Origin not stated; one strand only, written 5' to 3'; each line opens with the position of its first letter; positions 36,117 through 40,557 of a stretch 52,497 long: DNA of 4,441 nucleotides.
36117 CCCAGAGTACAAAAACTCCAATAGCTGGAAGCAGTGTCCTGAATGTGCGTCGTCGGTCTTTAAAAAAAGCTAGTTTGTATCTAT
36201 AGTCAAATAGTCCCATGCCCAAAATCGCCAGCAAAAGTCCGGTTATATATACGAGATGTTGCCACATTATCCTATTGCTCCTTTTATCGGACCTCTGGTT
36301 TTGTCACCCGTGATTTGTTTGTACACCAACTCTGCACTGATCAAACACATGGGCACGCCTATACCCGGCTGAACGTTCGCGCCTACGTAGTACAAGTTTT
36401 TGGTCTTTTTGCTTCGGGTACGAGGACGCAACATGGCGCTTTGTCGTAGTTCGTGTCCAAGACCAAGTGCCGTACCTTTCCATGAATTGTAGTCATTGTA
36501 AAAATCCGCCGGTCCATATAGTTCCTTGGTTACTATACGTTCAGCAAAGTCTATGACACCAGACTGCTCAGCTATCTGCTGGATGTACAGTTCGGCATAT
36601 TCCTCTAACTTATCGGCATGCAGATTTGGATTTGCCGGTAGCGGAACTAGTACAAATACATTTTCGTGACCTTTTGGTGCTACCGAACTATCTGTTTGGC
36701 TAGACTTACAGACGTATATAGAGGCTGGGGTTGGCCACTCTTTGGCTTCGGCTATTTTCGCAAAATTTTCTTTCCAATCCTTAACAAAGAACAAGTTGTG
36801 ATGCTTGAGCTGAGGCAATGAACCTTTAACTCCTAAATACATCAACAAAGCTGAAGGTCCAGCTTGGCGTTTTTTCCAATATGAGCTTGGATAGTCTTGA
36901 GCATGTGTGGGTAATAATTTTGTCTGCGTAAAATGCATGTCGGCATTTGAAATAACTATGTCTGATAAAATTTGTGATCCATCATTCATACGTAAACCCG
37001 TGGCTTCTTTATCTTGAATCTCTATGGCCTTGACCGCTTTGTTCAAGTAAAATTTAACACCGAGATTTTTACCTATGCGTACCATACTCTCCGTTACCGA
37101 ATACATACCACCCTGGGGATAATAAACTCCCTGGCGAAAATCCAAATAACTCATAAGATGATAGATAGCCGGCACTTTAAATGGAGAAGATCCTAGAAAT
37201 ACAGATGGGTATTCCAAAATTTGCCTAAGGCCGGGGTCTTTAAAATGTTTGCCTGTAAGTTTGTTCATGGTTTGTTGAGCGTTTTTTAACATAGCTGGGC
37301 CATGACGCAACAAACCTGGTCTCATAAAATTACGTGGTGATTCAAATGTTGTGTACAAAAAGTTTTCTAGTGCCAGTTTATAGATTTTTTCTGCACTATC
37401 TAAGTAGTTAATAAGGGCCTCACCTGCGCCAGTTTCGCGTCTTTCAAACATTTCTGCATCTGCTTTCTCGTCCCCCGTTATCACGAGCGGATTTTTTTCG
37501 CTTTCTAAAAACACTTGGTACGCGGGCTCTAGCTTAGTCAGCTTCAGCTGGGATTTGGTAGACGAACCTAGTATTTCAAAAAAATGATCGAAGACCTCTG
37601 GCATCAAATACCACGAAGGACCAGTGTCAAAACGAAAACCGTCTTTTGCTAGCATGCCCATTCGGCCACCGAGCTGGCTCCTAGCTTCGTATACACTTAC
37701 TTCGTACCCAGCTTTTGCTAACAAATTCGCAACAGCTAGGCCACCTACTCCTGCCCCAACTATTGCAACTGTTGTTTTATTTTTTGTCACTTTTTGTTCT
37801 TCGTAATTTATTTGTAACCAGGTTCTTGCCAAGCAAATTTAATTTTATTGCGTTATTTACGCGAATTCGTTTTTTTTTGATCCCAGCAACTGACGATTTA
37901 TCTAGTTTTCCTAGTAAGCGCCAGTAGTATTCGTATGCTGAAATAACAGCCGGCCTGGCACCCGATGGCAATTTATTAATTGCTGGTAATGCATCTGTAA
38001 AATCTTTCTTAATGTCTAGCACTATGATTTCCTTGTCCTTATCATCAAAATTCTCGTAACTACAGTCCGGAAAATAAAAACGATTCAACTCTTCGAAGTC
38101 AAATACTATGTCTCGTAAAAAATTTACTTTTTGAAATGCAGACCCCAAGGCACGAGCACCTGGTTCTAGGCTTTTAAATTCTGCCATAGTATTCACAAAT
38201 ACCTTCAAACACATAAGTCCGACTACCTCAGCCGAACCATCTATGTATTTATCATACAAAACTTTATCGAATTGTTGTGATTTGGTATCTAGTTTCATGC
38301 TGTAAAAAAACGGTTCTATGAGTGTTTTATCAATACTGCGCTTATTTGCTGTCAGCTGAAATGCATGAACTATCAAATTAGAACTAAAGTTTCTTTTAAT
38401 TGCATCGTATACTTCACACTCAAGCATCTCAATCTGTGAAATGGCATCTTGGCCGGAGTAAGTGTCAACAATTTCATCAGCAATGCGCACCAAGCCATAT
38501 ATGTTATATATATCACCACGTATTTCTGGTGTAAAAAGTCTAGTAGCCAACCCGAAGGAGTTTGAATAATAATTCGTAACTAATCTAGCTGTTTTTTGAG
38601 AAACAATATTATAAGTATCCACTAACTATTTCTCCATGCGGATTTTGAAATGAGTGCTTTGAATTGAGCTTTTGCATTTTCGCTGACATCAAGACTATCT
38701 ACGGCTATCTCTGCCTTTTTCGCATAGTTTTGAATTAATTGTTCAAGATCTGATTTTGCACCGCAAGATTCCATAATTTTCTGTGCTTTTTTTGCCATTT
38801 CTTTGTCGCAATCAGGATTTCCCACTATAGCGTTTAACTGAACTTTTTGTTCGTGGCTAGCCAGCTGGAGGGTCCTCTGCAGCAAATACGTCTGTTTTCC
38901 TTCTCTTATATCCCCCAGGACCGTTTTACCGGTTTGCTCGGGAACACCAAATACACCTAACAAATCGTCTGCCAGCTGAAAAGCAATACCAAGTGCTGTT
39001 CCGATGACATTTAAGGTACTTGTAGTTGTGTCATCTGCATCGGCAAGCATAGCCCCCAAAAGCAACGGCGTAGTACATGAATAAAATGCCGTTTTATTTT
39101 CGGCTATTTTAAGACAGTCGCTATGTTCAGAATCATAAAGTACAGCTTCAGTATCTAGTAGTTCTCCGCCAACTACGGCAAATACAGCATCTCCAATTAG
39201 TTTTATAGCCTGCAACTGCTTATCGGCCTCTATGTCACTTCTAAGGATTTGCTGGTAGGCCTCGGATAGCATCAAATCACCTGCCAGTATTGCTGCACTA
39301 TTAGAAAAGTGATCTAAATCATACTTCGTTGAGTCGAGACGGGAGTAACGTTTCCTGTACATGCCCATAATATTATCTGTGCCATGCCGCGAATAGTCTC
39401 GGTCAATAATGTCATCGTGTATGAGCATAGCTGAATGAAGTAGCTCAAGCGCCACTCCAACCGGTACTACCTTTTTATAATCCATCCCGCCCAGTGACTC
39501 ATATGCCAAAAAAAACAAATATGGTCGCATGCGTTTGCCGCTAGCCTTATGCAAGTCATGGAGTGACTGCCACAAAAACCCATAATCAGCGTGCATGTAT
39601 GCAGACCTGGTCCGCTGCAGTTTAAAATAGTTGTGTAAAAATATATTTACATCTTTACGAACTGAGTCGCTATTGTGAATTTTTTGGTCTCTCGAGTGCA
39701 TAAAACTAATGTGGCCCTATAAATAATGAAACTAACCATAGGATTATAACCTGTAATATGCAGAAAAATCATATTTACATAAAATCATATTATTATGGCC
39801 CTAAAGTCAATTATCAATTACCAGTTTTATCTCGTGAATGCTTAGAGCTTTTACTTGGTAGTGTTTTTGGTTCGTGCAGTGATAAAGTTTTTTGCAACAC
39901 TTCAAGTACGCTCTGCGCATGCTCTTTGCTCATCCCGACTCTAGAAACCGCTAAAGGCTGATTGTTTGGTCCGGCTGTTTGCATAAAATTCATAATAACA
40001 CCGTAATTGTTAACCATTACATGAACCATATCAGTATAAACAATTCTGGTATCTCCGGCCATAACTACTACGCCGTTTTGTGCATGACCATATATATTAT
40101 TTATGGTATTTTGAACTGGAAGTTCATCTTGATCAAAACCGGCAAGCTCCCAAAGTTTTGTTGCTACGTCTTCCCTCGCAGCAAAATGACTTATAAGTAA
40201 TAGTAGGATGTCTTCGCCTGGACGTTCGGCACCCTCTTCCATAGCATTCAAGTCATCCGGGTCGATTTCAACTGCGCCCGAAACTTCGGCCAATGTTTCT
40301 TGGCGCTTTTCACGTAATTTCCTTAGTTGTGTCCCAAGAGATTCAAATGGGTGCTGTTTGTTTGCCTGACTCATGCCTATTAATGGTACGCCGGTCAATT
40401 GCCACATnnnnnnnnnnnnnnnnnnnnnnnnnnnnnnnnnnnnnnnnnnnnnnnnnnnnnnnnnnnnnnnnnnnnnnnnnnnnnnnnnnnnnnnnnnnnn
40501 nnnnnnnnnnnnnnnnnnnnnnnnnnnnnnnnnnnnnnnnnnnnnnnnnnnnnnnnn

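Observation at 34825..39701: Complete C50 carotenoid operon (crtE-crtB-crtI-crtYe-crtYf-crtEb) in a CPR-type genome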

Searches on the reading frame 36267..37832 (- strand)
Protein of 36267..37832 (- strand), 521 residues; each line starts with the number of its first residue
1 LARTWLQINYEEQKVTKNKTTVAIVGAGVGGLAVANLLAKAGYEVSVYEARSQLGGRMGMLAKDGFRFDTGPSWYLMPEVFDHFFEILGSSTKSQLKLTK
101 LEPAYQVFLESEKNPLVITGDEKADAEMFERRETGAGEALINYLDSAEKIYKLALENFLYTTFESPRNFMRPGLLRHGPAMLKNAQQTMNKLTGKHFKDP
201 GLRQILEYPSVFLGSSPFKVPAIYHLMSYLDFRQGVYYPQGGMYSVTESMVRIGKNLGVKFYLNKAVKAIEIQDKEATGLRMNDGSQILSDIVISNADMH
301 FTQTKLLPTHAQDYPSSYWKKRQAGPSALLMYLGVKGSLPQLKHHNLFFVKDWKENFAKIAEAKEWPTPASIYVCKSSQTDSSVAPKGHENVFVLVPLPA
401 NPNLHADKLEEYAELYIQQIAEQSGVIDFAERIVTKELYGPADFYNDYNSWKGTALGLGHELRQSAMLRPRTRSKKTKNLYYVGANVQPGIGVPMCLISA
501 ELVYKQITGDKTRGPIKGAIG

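Call 3: search_protein_families(library=pfam, proteins=[window:36267-37832:-], max_evalue=0.01)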
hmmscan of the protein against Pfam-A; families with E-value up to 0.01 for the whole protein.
window:36267-37832:- (521 aa): 10 families
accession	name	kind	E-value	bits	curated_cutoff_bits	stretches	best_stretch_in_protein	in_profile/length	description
PF01593.30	Amino_oxidase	-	3.9e-32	112.5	19.8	1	30-501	2-436/443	Flavin containing amine oxidoreductase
PF13450.12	NAD_binding_8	-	1.2e-15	57.9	21.9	1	24-87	1-64/68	NAD(P)-binding Rossmann-like domain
PF01266.30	DAO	-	8.8e-11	42.4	27.9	1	22-295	2-200/353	FAD dependent oxidoreductase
PF07992.20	Pyr_redox_2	-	1.4e-07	31.6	26.1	1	20-55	143-178/291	Pyridine nucleotide-disulphide oxidoreductase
PF00070.33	Pyr_redox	-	3.7e-06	27.8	22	1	22-55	2-35/82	Pyridine nucleotide-disulphide oxidoreductase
PF03486.20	HI0933_like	-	0.00019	21.4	50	0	21-58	2-39/244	HI0933-like protein Rossmann domain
PF01494.25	FAD_binding_3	-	0.00035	20.3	22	1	19-52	1-34/349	FAD binding domain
PF01946.23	Thi4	-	0.00036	20.3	26.2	1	12-59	10-58/235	Thi4 family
PF12831.13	FAD_oxidored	-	0.0041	16.9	27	1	22-59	2-39/416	FAD dependent oxidoreductase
PF02737.24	3HCDH_N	-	0.0043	17.4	22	1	21-52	1-32/180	3-hydroxyacyl-CoA dehydrogenase, NAD binding domain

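Call 4: search_protein_families(library=ncbifam, proteins=[window:36267-37832:-], max_evalue=0.01)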
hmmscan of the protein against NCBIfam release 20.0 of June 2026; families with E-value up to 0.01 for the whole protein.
window:36267-37832:- (521 aa): 78 families (the best 25 are shown)
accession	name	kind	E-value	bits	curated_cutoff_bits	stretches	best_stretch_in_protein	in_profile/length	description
NF058655.1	CrtID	equivalog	3.5e-161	537.3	640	1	22-503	1-477/478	bifunctional phytoene desaturase/3,4-desaturase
TIGR02734.1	crtI_fam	subfamily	3.1e-159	530.9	238.1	1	23-515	2-496/504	phytoene desaturase family protein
NF042421.1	hydcarot_desat_CrtD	equivalog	1.4e-77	261.3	500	1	21-504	3-480/487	1-hydroxycarotenoid 3,4-desaturase CrtD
NF045637.1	carotdesatCrtDProt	equivalog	1.3e-70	238.3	580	1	22-508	1-483/485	1-hydroxycarotenoid 3,4-desaturase CrtD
TIGR02730.1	carot_isom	equivalog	1.7e-26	93.2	586.9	1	23-499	4-480/493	carotenoid isomerase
TIGR02733.1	desat_CrtD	equivalog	1.7e-23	83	549.7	2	20-125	2-107/492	C-3',4' desaturase CrtD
NF045689.1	BCarotKetCrtO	equivalog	8.3e-15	54.3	1000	2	211-306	209-306/563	beta-carotene ketolase CrtO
NF005560.0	PRK07233.1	equivalog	6.8e-14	51.5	252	1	21-68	2-49/435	hypothetical protein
TIGR03467.1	HpnE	equivalog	4.4e-12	46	283.05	1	22-72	1-53/430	hydroxysqualene dehydroxylase HpnE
NF005548.0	PRK07208.1-4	equivalog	8.6e-10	37.8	389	1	18-89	2-75/488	hypothetical protein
NF010590.0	PRK13984.1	equivalog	6.6e-09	34.4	946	1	12-58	281-327/611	putative oxidoreductase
NF009409.0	PRK12770.1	subfamily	7.3e-09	35.1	343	1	12-58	11-57/360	putative glutamate synthase subunit beta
TIGR01316.1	gltA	equivalog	9.6e-09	34.5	471.75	1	8-58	122-172/449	NADPH-dependent glutamate synthase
NF008845.0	PRK11883.1-5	equivalog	1.1e-08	33.8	560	1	17-76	2-67/468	protoporphyrinogen oxidase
TIGR00562.1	proto_IX_ox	equivalog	2.3e-08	33.1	97.85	1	19-73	2-58/470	protoporphyrinogen oxidase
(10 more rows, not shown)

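Call 8: find_related_loci(query=window:36267-37832:-, collection=genome_contigs, flank=8000)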
Query window:36267-37832:- (521 aa) in genome_contigs; peptide patterns used: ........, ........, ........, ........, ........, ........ (x = any residue, [..] = any of these).
48 stretches matched a pattern; 2 encode a relative of the query (tblastn E <= 1e-3); 2 distinct loci.
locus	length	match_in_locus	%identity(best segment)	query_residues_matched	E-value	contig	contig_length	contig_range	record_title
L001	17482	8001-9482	70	21-514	0e+0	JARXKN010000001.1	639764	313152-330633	MAG: Patescibacteria group bacterium isolate bin06 NODE_1_length_639764_cov_25.474178, whole genome shotgun sequence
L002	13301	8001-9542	67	7-520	0e+0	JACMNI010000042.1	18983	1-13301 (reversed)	MAG: Candidatus Saccharibacteria bacterium isolate LF-bin-156 FL-bin-156-contig-k141_2155269, whole genome shotgun seque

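Call 23: find_encoding_contigs(protein=window:36267-37832:-, flank=10000, max_places=4)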
Protein window:36267-37832:- (521 aa): 10 contigs read that carry it; 2 places shown.
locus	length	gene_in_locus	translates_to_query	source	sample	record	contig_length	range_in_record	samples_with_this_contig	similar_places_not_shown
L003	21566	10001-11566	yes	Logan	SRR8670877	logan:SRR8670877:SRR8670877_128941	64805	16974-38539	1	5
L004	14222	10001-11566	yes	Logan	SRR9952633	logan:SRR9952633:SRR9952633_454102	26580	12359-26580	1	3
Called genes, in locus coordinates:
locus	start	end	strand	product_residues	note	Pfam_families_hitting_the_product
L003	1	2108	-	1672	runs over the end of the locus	PF24514:SpaA_4 (faint), PF17802:SpaA (faint), PF19403:SpaA_2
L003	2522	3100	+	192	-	PF04203:Sortase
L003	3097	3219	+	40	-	-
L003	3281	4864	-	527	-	PF01381:HTH_3, PF12844:HTH_19 (weak), PF13443:HTH_26 (weak), PF13560:HTH_31, PF13744:HTH_37 (faint), PF00275:EPSP_synthase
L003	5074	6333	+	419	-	PF00464:SHMT, PF00155:Aminotran_1_2 (weak)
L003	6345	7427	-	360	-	PF01565:FAD_binding_4, PF02873:MurB_C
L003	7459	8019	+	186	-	PF13560:HTH_31 (weak), PF11950:DUF3467 (weak)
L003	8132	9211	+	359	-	PF00348:polyprenyl_synt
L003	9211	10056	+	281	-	PF00494:SQS_PSY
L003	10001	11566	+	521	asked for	PF07992:Pyr_redox_2 (faint), PF00070:Pyr_redox (faint), PF01266:DAO, PF01593:Amino_oxidase, PF13450:NAD_binding_8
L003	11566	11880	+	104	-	-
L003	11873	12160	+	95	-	PF18916:Lycopene_cyc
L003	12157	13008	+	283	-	PF01040:UbiA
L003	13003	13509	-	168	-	-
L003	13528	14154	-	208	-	PF01073:3Beta_HSD (weak), PF01370:Epimerase, PF05368:NmrA, PF13460:NAD_binding_10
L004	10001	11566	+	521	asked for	PF07992:Pyr_redox_2 (faint), PF00070:Pyr_redox (faint), PF01266:DAO, PF01593:Amino_oxidase, PF13450:NAD_binding_8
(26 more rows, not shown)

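Call 43: search_protein_families(library=pfam, proteins=[L001:11041-11985:-, L001:11982-13430:-], max_evalue=0.001)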
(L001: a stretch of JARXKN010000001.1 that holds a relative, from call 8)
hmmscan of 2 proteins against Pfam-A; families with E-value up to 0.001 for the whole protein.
L001:11041-11985:- (314 aa): 1 family
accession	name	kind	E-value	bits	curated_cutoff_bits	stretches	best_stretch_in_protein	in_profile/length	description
PF03706.18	LPG_synthase_TM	-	9.3e-20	71.7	33.4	1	29-304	23-302/302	Lysylphosphatidylglycerol synthase TM region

L001:11982-13430:- (482 aa): 17 families
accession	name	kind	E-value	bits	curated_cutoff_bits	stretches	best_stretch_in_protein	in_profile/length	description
PF07992.20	Pyr_redox_2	-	1.7e-61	208.6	26.1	1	11-327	1-291/291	Pyridine nucleotide-disulphide oxidoreductase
PF00070.33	Pyr_redox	-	3.5e-21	75.9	22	1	179-250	2-72/82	Pyridine nucleotide-disulphide oxidoreductase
PF02852.28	Pyr_redox_dim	-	6.7e-17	62.1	25.3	1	349-448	2-103/110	Pyridine nucleotide-disulphide oxidoreductase, dimerisation domain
PF13738.12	Pyr_redox_3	-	8.2e-11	42.1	30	1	134-311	120-305/305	Pyridine nucleotide-disulphide oxidoreductase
PF12831.13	FAD_oxidored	-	2.8e-09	37.2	27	1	12-61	1-50/416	FAD dependent oxidoreductase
PF13450.12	NAD_binding_8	-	5.1e-09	36.7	21.9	1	15-50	1-36/68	NAD(P)-binding Rossmann-like domain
PF01134.28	GIDA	-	1.8e-08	34.3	22.1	1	12-148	1-150/391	Glucose inhibited division protein A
PF01494.25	FAD_binding_3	-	3.7e-08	33.4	22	1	180-294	5-106/349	FAD binding domain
PF01266.30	DAO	-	1.2e-07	32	27.9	1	12-120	1-96/353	FAD dependent oxidoreductase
PF03486.20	HI0933_like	-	1.5e-07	31.5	50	0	12-53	2-43/244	HI0933-like protein Rossmann domain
PF01946.23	Thi4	-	1.3e-05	25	26.2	1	11-62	18-70/235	Thi4 family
PF13434.12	Lys_Orn_oxgnase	-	1.7e-05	24.6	21.3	0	132-216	141-230/339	L-lysine 6-monooxygenase/L-ornithine 5-monooxygenase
PF01262.27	AlaDh_PNT_C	-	2.7e-05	24.1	23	0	9-43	27-61/214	Alanine dehydrogenase/PNT, C-terminal domain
PF13241.12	NAD_binding_7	-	0.00011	23.1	22.1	0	178-216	9-41/104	Putative NAD(P)-binding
PF13478.12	XdhC_C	-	0.00012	23.1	29.7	0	179-221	1-44/125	XdhC Rossmann domain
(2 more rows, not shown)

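Call 67: search_protein_families(library=pfam, proteins=[L001:5036-5611:+], max_evalue=0.001)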
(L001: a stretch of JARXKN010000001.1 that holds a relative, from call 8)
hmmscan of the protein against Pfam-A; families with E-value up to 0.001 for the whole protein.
L001:5036-5611:+ (191 aa): 1 family
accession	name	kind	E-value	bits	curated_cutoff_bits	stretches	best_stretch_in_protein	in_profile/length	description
PF04307.19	YdjM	-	8.5e-22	77.9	29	1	1-175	1-167/176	YdjM inner membrane protein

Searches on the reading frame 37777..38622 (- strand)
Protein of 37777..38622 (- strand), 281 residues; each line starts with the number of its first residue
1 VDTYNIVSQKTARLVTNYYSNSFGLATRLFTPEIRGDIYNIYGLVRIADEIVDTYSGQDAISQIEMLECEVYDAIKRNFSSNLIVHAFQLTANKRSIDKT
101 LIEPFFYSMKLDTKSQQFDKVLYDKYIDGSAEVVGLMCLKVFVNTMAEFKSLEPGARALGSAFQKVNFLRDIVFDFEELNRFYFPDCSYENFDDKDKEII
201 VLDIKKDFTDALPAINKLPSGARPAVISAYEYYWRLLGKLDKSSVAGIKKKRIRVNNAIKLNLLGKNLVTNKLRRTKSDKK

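Call 3: search_protein_families(library=pfam, proteins=[window:37777-38622:-], max_evalue=0.01)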
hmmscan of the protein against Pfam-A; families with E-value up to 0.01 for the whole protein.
window:37777-38622:- (281 aa): 1 family
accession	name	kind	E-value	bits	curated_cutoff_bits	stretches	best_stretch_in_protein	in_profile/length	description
PF00494.24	SQS_PSY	-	1e-29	104.5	26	1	19-254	4-258/263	Squalene/phytoene synthase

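Call 4: search_protein_families(library=ncbifam, proteins=[window:37777-38622:-], max_evalue=0.01)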
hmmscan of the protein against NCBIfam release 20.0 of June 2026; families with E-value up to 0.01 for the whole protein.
window:37777-38622:- (281 aa): 6 families
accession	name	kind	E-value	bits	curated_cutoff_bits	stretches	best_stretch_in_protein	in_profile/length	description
TIGR03465.1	HpnD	equivalog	3.6e-17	62.3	278.6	1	20-193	6-176/267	presqualene diphosphate synthase HpnD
TIGR03464.1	HpnC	equivalog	1.6e-14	54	250.45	1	22-210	8-194/267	squalene synthase HpnC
NF045686.1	PhytoSynCyanob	equivalog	7.1e-11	41.7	550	1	10-264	22-300/310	15-cis-phytoene synthase CrtB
NF045921.1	PhytnSynCrtBRhod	equivalog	1.1e-09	38.2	500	1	18-269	16-277/307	15-cis-phytoene synthase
NF042419.1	Phyto_syn_CrtB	equivalog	1e-08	35.1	480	1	19-186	14-187/306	15-cis-phytoene synthase CrtB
TIGR01559.1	squal_synth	equivalog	2.5e-06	26.9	286.75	1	123-229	135-240/337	squalene synthase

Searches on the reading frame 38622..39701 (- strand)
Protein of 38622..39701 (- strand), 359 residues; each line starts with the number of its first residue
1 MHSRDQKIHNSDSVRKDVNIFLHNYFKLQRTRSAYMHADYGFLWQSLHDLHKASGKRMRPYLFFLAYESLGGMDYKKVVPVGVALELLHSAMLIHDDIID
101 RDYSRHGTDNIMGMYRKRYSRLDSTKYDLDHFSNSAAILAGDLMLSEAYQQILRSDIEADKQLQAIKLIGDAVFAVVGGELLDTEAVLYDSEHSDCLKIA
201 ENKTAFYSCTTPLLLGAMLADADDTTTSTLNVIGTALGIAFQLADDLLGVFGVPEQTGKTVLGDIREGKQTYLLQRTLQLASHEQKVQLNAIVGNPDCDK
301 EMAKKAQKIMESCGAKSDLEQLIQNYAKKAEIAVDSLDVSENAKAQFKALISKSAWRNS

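Call 3: search_protein_families(library=pfam, proteins=[window:38622-39701:-], max_evalue=0.01)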
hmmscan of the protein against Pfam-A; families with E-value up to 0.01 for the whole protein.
window:38622-39701:- (359 aa): 1 family
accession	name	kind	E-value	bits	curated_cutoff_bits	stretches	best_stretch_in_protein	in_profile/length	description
PF00348.22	polyprenyl_synt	-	6.4e-50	170.1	27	1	45-309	6-250/251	Polyprenyl synthetase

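Call 4: search_protein_families(library=ncbifam, proteins=[window:38622-39701:-], max_evalue=0.01)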
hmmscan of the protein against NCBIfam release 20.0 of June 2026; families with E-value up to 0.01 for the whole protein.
window:38622-39701:- (359 aa): 16 families
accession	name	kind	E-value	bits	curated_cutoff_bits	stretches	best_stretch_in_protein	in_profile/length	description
NF041169.1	f2_encap_cargo4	exception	2.9e-61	207.6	450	1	33-357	26-332/334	family 2 encapsulin nanocompartment cargo protein polyprenyl transferase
NF042416.1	GFPPS_Mycobact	equivalog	3e-52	177.7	600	1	21-357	8-348/350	bifunctional (2E,6E)-farnesyl/geranyl diphosphate synthase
NF041003.1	GGPP_syn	equivalog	1.9e-43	148.8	500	1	30-347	15-313/326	geranylgeranyl diphosphate synthase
NF040698.1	IdsA_Meth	equivalog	5.6e-40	137.5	468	1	45-345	32-315/328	short chain isoprenyl diphosphate synthase IdsA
NF045485.1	FPPsyn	subfamily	2.1e-31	109.2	275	1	45-289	27-259/288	farnesyl diphosphate synthase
NF045549.1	GGPPsyn_IdsB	equivalog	1.9e-30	106.1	475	1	38-334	46-325/346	geranylgeranyl diphosphate synthase IdsB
TIGR02748.1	GerC3_HepT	equivalog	1.6e-29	103.1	456.55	1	36-349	24-309/319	heptaprenyl diphosphate synthase component II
NF042417.1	NPPPS_Mycobact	equivalog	4.4e-27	95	600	1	43-340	44-317/335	nonaprenyl/(2E,6E)-farnesyl/geranylgeranyl diphosphat synthase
NF045628.1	HxpDPsynlarge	equivalog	1.6e-25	89.8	500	1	48-354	28-306/311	hexaprenyl-diphosphate synthase large subunit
NF045685.1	GGPPSynCrtE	equivalog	9.2e-25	87.3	460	1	53-279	40-254/293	geranylgeranyl diphosphate synthase CrtE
NF008140.0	PRK10888.1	equivalog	9.4e-24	84.3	412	1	50-344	39-309/323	octaprenyl diphosphate synthase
TIGR02749.1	prenyl_cyano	equivalog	1e-23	83.9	383.2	1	41-345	30-309/322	solanesyl diphosphate synthase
NF040789.2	gerfarn_diphsyn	equivalog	4.7e-23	81.9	560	1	49-311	40-298/345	geranylfarnesyl diphosphate synthase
NF040627.1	GFPS_Meth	equivalog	8.3e-18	64.8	600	1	50-257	35-217/285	geranylfarnesyl diphosphate synthase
NF040936.1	hexpp_archaea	equivalog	4.4e-13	49.2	400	1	54-118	40-103/275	hexaprenyl pyrophosphate synthase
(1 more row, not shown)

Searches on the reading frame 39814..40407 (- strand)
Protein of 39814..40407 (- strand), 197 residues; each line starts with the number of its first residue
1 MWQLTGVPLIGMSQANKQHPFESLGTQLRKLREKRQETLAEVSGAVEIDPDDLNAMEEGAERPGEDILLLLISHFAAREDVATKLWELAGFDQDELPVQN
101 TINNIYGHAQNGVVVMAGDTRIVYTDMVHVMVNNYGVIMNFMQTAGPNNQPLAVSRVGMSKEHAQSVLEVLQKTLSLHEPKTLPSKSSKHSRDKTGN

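Call 19: search_protein_families(library=pfam, proteins=[window:39814-40407:-], max_evalue=0.0001)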
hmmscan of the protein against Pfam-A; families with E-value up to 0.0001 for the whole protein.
window:39814-40407:- (197 aa): 2 families
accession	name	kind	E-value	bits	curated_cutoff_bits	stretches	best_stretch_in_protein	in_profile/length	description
PF13560.12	HTH_31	-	1.4e-06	28.9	27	1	24-80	2-59/64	Helix-turn-helix domain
PF11950.13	DUF3467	-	4.1e-06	27.2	25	1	119-179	23-84/92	Protein of unknown function (DUF3467)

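Call 68: search_protein_families(library=ncbifam, proteins=[window:39814-40407:-], max_evalue=0.001)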
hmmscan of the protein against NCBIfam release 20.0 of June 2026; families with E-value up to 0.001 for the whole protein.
window:39814-40407:- (197 aa): 0 families
